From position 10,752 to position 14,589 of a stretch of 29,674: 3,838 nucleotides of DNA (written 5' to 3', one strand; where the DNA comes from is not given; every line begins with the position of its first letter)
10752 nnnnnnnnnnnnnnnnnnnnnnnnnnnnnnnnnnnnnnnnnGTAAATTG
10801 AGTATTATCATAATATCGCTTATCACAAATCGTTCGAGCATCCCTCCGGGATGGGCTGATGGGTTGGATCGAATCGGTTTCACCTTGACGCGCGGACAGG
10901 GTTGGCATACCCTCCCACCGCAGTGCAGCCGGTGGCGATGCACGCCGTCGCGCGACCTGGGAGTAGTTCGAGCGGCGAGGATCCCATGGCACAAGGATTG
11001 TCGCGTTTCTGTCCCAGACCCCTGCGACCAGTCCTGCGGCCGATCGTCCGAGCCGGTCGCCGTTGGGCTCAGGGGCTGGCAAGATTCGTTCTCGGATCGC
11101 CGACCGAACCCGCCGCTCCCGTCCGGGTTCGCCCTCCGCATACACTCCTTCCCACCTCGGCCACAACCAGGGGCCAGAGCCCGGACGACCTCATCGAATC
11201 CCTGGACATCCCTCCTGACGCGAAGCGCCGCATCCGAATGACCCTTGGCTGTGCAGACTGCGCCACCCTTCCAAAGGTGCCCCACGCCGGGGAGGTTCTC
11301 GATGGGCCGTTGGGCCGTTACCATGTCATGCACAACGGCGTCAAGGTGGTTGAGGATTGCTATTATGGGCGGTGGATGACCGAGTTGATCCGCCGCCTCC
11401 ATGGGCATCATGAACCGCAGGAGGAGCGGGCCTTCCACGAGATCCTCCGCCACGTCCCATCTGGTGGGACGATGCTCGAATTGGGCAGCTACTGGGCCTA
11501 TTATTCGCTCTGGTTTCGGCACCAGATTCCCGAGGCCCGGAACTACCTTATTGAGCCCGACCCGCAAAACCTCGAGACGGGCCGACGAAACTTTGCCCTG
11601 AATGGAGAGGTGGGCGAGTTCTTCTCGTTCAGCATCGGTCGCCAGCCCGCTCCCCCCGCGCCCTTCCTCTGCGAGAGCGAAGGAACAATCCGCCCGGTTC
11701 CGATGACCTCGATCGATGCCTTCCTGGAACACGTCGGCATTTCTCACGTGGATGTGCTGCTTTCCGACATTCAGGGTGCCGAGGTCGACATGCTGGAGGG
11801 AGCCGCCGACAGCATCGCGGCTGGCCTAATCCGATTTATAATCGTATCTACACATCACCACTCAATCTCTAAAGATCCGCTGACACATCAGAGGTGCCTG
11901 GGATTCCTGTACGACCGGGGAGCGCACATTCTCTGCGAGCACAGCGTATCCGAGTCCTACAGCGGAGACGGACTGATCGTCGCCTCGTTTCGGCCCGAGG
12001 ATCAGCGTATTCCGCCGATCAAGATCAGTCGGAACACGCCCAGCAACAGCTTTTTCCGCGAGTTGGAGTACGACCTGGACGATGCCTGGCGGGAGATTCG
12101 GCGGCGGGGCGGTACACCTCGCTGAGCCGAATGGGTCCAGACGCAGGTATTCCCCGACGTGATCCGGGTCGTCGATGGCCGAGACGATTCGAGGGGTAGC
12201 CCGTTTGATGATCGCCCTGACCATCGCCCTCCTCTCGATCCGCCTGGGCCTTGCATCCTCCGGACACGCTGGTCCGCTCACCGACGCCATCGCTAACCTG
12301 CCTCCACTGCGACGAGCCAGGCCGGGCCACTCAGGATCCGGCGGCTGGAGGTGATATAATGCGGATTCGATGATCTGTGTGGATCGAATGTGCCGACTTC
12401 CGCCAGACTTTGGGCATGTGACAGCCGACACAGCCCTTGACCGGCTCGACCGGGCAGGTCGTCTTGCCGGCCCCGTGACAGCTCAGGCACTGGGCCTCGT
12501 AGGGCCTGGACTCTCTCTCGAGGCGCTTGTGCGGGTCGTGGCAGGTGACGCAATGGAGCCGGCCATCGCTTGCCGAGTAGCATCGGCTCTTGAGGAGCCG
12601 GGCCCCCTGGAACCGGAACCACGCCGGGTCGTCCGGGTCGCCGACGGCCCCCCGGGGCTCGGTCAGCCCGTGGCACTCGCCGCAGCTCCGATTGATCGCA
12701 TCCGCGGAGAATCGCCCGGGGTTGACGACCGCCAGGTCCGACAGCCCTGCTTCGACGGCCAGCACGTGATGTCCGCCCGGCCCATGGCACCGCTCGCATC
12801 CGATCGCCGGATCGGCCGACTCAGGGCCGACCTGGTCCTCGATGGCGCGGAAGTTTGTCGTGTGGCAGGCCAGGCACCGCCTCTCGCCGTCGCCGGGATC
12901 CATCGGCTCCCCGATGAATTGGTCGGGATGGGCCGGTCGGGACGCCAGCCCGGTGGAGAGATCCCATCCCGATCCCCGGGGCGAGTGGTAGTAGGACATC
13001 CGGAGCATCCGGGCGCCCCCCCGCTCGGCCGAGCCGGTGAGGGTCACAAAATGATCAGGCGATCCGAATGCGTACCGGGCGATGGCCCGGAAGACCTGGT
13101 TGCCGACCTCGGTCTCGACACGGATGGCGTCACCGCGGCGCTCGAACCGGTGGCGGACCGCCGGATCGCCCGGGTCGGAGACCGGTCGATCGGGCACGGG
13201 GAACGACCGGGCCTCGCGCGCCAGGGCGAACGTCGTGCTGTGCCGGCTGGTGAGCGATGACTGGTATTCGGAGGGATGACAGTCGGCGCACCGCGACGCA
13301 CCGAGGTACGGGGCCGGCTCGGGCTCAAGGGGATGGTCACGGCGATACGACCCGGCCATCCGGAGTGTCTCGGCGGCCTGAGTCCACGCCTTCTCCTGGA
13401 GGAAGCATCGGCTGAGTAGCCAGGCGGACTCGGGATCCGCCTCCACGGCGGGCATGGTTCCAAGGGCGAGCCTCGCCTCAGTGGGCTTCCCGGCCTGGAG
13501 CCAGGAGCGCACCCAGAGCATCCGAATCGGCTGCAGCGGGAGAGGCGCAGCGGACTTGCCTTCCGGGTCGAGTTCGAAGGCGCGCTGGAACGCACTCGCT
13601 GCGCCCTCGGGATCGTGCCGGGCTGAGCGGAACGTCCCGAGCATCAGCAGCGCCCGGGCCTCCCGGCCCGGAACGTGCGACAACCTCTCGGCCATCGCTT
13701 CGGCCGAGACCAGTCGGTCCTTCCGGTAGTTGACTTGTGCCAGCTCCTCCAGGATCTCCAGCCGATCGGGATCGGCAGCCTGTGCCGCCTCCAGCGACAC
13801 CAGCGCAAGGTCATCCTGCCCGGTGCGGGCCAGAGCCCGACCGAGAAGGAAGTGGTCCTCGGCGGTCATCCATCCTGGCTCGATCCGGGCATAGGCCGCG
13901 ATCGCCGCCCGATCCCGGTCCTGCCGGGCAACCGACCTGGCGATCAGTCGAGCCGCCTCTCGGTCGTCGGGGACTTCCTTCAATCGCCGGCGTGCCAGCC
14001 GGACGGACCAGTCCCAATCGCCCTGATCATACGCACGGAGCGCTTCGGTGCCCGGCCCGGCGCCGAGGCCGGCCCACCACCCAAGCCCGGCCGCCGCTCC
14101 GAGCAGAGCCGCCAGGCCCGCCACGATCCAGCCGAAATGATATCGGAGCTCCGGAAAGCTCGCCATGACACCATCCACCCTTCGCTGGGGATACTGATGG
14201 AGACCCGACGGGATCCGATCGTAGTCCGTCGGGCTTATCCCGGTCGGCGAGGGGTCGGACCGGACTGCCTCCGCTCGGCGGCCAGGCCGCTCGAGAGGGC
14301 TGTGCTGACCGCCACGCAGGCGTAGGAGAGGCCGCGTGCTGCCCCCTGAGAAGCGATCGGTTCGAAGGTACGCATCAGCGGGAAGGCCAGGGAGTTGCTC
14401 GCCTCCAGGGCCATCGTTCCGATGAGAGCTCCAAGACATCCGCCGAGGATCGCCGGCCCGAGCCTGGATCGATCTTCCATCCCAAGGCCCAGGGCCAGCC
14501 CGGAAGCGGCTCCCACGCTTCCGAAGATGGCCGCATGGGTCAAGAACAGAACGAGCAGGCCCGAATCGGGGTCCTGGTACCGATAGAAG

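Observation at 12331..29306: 17-kb cluster for an uncharacterised periplasmic or cell-surface system: pilin-like DUF1559 + heptaheme cytochromes + TPR scaffolds + Thr-type AP-superfamily enzymes + ASPIC/UnbV propeller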

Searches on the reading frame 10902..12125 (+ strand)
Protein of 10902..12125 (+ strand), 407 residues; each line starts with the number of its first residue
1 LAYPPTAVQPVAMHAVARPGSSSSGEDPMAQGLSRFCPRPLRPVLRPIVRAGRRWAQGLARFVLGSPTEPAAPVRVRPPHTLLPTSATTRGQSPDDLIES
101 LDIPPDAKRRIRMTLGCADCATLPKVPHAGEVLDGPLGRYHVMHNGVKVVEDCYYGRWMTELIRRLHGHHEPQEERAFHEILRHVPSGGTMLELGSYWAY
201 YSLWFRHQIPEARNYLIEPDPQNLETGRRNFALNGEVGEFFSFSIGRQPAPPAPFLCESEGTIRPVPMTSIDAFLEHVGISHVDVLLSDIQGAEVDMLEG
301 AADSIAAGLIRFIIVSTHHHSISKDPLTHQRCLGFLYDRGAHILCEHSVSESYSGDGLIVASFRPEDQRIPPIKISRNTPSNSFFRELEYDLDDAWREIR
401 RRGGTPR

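Call 68: search_protein_families(library=pfam, proteins=[window:10902-12125:+], max_evalue=0.00001)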
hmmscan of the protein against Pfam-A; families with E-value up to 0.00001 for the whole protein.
window:10902-12125:+ (407 aa): 1 family
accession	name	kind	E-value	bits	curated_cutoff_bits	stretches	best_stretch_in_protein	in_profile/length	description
PF05050.19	Methyltransf_21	-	4.4e-14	53.4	22.7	1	198-340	9-170/173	Methyltransferase FkbM domain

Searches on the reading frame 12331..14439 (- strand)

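Call 4: search_protein_families(library=pfam, proteins=[window:12331-14439:-], max_evalue=0.01)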
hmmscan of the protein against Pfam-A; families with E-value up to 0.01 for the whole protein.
window:12331-14439:- (702 aa): 11 families
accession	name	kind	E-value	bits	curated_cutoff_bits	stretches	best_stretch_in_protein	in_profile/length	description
PF13432.12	TPR_16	-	7.4e-09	36.3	32.7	1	132-187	3-58/65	Tetratricopeptide repeat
PF14559.12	TPR_19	-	1.5e-07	32.1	25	0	314-370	2-59/68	Tetratricopeptide repeat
PF14522.11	Cytochrome_C7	-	9e-06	25.9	24.8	0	519-590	13-66/67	Cytochrome c7 and related cytochrome c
PF23914.1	TPR_CcmH_CycH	-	1.7e-05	25.2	42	0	252-296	42-85/158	Cytochrome c-type biogenesis protein H TPR domain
PF13435.11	Cytochrome_C554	-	1.9e-05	26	20.8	1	519-553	48-84/84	Cytochrome c554 and c-prime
PF07719.23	TPR_2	-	7.8e-05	22.9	27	0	193-225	1-33/34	Tetratricopeptide repeat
PF13428.12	TPR_14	-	9.2e-05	23.2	23.5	1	196-236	4-44/44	Tetratricopeptide repeat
PF14537.11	Cytochrom_c3_2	-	0.00025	21.9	25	0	520-591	7-65/79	Cytochrome c3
PF12895.13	ANAPC3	-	0.0033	18.1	27.2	0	333-365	20-52/82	Anaphase-promoting complex, cyclosome, subunit 3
PF00515.34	TPR_1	-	0.0058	16.8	27.8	0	261-293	1-33/34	Tetratricopeptide repeat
PF13414.12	TPR_11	-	0.0078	16.3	26.8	0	200-240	1-41/42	TPR repeat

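Call 6: search_protein_families(library=ncbifam, proteins=[window:12331-14439:-], max_evalue=0.001)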
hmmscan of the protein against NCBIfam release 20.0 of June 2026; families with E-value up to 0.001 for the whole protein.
window:12331-14439:- (702 aa): 7 families
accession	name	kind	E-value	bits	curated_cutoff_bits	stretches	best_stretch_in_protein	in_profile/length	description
TIGR02917.1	PEP_TPR_lipo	equivalog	1.1e-10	40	312.2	1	154-295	84-227/899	XrtA/PEP-CTERM system TPR-repeat protein PrsT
NF041028.1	decahem_GSU2203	exception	1.3e-08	34.5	325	1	518-592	35-110/317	GSU2203 family decaheme c-type cytochrome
NF041198.1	UshA_like_PCGU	equivalog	5.3e-08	31.9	275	1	520-565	443-492/519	UshA-like (seleno)protein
TIGR03508.1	decahem_SO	subfamily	2.5e-07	30.4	192.2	1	518-591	1-78/258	DmsE family decaheme c-type cytochrome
TIGR02521.1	type_IV_pilW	equivalog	3e-06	27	154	1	200-276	142-218/234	type IV pilus biogenesis/stability protein PilW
NF040959.1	MamA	equivalog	1.6e-05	24.5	200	1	192-293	70-171/204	magnetosome protein MamA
NF052415.1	T3SS_chap_SctY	equivalog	0.00089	19.7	70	0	207-288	20-104/106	type III secretion apparatus assembly chaperone SctY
